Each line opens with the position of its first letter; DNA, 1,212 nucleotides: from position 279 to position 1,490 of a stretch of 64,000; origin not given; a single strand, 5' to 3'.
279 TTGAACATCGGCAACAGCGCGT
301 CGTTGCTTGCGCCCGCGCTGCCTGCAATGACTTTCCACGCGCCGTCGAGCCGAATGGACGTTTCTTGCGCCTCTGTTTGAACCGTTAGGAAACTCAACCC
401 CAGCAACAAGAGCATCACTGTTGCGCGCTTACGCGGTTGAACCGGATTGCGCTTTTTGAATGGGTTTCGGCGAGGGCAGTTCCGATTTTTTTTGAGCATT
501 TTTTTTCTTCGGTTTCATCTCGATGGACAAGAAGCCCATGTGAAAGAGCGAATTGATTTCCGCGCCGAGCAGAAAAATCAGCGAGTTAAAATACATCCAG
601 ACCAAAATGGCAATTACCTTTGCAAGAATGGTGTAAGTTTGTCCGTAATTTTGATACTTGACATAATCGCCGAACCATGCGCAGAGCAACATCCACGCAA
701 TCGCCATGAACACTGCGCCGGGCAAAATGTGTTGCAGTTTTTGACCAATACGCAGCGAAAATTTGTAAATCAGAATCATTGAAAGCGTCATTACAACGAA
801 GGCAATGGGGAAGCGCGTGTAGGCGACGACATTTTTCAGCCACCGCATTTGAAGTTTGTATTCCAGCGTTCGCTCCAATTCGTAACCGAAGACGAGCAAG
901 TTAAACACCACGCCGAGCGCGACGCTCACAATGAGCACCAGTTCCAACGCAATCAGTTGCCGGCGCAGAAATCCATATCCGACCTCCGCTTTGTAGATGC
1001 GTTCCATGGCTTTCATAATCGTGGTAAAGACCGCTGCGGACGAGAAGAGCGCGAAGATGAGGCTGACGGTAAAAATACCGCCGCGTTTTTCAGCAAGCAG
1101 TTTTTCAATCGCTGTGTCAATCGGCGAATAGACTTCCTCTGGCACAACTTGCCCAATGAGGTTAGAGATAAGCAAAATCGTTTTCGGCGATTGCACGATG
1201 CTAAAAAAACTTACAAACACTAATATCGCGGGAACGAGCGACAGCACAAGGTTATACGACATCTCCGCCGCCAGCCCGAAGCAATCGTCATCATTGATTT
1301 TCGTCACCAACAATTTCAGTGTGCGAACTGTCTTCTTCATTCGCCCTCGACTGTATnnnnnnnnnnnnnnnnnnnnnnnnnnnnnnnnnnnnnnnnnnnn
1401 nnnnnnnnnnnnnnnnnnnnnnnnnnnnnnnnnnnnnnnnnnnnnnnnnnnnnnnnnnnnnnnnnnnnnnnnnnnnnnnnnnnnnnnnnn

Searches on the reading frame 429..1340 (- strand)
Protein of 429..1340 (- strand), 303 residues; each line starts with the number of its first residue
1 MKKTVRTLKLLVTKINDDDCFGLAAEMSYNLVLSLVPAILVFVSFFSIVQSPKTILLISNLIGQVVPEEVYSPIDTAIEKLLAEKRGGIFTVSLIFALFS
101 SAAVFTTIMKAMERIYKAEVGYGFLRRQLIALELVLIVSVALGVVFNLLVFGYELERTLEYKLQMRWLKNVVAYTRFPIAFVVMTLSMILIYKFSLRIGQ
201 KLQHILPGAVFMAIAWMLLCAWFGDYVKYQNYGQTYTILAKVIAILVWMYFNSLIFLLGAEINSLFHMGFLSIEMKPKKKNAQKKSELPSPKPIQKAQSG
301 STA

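Call 62: search_protein_families(library=pfam, proteins=[window:429-1340:-], max_evalue=0.0001)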
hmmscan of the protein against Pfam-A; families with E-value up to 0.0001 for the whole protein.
window:429-1340:- (303 aa): 1 family
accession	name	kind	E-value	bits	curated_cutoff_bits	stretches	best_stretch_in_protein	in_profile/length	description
PF03631.20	Virul_fac_BrkB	-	1.1e-50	173.1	33.7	1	17-265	2-254/259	Virulence factor BrkB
